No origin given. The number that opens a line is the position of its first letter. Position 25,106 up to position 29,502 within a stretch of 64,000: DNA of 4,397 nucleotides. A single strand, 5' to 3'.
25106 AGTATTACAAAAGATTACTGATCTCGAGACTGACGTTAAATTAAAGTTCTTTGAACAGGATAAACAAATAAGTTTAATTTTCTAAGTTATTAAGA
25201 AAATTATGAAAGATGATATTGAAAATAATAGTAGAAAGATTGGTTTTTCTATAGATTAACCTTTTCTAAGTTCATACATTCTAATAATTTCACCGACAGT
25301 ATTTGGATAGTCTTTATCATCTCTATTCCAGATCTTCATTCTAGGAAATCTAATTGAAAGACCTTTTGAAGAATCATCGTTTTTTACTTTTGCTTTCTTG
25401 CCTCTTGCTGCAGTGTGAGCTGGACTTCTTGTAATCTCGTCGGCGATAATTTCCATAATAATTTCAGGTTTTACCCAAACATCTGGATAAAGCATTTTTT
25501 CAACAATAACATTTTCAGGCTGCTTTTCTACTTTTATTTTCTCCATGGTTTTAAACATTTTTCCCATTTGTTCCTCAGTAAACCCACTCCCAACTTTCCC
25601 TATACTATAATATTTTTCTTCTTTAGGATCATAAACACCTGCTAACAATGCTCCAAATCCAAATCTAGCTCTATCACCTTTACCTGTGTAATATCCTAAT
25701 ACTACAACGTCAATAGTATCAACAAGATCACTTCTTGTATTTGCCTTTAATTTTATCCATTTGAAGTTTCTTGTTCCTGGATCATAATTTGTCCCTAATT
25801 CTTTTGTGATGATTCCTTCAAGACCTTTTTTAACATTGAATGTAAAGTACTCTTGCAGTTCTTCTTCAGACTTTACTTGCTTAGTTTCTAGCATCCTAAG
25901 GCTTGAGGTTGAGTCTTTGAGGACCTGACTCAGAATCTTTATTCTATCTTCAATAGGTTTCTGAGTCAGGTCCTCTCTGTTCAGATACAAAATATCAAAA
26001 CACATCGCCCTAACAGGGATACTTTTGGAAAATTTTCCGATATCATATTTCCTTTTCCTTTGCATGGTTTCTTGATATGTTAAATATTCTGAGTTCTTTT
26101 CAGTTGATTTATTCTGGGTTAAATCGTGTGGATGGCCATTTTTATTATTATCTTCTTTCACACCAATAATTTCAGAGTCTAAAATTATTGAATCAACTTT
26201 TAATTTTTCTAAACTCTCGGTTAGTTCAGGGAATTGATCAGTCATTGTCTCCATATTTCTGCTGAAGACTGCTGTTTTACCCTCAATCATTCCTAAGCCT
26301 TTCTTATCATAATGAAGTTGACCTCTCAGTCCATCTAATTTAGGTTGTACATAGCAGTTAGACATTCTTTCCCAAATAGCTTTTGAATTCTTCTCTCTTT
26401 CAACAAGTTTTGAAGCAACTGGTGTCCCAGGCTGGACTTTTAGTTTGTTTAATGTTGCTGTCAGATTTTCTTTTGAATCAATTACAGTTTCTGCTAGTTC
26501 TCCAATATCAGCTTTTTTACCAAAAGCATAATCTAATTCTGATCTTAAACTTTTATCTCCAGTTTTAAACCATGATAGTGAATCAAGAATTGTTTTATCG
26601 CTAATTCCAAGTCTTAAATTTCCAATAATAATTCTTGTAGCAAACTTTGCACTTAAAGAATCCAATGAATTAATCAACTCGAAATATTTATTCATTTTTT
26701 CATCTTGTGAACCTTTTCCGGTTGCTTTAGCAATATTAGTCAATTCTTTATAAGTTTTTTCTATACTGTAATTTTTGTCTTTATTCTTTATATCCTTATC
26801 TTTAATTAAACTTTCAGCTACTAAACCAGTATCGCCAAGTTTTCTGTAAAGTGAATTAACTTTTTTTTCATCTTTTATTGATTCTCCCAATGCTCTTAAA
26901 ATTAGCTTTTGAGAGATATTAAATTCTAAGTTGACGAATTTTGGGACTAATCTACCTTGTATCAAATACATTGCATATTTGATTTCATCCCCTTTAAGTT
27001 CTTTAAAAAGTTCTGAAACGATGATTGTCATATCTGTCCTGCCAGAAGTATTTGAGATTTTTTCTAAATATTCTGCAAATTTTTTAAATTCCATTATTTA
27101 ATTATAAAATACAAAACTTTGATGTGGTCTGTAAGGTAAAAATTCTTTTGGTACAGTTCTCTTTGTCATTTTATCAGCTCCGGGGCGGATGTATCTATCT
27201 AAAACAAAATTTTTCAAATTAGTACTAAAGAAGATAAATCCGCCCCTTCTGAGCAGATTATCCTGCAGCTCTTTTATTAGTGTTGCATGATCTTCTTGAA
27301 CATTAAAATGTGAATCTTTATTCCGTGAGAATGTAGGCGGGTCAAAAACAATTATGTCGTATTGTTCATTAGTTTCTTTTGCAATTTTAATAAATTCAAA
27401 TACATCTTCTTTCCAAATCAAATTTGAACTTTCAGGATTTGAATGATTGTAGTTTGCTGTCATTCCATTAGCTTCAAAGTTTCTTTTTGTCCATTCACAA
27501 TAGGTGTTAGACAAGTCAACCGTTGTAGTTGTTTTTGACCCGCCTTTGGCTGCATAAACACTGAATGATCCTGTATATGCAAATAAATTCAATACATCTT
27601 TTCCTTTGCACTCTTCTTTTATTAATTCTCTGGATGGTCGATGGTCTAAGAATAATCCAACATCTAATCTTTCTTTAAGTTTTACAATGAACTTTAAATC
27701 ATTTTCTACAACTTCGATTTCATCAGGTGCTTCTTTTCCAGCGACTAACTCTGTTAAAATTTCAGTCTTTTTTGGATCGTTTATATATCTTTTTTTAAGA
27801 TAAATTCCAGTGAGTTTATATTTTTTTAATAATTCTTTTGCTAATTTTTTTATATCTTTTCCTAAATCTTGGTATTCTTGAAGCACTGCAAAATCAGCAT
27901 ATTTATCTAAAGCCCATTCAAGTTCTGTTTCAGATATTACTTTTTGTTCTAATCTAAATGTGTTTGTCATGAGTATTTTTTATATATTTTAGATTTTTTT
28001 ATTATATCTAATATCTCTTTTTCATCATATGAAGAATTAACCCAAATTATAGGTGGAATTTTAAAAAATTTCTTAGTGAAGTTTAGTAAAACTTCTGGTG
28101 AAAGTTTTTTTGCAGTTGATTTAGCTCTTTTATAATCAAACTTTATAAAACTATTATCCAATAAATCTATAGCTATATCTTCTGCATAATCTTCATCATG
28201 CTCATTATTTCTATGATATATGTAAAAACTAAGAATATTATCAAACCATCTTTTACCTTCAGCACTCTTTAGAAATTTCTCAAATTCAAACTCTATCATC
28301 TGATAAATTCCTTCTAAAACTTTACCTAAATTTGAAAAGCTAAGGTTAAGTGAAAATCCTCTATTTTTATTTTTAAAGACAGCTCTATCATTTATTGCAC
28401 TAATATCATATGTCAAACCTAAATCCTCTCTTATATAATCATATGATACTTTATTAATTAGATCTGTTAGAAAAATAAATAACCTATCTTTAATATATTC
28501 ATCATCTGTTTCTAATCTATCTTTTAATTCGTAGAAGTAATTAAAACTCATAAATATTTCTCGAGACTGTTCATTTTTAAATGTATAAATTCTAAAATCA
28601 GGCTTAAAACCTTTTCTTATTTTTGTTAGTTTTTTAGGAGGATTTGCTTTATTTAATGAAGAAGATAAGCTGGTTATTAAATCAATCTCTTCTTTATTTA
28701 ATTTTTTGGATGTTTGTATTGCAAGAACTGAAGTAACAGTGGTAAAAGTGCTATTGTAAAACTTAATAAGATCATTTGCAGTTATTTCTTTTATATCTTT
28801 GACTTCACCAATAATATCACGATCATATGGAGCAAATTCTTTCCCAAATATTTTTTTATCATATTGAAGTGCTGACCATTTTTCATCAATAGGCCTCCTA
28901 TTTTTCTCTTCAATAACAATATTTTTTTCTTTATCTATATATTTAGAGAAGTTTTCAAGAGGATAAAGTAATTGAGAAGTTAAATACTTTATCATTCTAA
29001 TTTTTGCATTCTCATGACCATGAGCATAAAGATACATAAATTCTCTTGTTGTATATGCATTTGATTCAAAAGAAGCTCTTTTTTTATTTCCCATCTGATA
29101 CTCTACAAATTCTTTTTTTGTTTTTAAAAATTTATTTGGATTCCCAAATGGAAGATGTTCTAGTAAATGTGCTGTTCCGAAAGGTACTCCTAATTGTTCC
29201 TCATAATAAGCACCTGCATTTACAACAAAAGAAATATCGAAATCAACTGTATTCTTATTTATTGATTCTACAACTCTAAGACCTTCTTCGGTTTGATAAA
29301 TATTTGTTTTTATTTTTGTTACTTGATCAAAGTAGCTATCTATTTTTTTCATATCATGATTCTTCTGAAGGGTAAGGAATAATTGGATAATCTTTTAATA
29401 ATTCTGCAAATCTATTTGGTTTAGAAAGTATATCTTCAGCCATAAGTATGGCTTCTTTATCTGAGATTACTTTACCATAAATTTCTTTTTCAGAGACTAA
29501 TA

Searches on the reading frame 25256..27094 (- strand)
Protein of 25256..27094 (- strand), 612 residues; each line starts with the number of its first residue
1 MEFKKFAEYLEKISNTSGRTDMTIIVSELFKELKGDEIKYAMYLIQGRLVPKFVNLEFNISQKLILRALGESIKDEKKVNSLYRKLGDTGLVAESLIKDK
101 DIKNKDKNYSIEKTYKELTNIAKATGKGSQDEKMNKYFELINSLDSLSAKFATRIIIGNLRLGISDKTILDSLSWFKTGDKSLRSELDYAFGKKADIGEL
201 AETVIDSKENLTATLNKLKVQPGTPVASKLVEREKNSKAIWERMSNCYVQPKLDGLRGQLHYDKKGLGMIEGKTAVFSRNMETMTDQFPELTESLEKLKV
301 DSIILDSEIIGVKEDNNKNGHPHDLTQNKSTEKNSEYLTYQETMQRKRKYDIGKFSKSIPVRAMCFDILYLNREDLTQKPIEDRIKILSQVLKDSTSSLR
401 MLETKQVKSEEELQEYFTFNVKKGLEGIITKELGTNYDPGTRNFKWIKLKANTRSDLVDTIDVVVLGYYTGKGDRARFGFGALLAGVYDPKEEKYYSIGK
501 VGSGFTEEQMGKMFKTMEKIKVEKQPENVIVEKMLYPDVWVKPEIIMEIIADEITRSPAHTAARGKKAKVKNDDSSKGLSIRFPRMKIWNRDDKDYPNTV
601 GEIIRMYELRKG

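Call 9: search_protein_families(library=pfam, proteins=[window:25256-27094:-], max_evalue=0.001)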
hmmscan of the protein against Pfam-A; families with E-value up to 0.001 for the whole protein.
window:25256-27094:- (612 aa): 3 families
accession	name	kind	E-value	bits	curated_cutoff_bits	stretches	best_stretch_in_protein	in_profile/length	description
PF01068.26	DNA_ligase_A_M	-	2.4e-39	135.6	26.2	1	232-450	5-204/204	ATP dependent DNA ligase domain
PF04675.19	DNA_ligase_A_N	-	1.7e-35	123.2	24.6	1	2-173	1-173/174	DNA ligase N terminus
PF04679.21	DNA_ligase_A_C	-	6.5e-19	68.6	27.5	1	479-593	4-93/94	ATP dependent DNA ligase C terminal region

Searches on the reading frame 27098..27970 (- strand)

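Call 9: search_protein_families(library=pfam, proteins=[window:27098-27970:-], max_evalue=0.001)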
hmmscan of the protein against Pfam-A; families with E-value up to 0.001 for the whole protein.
window:27098-27970:- (290 aa): 3 families
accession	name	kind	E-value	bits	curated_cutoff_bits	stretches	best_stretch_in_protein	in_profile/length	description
PF10672.15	Methyltrans_SAM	-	4.9e-24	85.5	27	1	34-251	40-239/286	S-adenosylmethionine-dependent methyltransferase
PF03602.21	Cons_hypoth95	-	1.6e-06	28.4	24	1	116-249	35-151/182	Conserved hypothetical protein 95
PF01728.25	FtsJ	-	0.00096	19.6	24.1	0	120-215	20-103/181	FtsJ-like methyltransferase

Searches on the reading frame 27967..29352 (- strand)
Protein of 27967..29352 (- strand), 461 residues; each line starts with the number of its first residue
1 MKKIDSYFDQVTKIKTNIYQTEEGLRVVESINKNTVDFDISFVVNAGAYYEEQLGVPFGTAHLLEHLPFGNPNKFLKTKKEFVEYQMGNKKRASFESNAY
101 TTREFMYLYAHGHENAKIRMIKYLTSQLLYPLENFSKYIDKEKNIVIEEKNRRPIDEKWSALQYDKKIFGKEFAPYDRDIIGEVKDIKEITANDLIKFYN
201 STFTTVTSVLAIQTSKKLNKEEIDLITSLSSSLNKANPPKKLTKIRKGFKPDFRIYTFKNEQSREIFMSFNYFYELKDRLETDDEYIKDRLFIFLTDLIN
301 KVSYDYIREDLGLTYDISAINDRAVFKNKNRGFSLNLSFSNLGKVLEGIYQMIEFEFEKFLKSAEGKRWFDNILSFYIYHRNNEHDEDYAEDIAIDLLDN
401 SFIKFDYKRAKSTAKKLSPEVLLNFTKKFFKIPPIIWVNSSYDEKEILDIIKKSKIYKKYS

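Call 9: search_protein_families(library=pfam, proteins=[window:27967-29352:-], max_evalue=0.001)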
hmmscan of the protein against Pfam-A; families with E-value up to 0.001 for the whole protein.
window:27967-29352:- (461 aa): 2 families
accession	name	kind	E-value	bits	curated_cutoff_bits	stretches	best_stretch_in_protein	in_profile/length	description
PF00675.25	Peptidase_M16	-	1.7e-05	25.2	22.3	1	28-149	2-115/149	Insulinase (Peptidase family M16)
PF05193.26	Peptidase_M16_C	-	0.00066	20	23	0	190-353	2-161/181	Peptidase M16 inactive domain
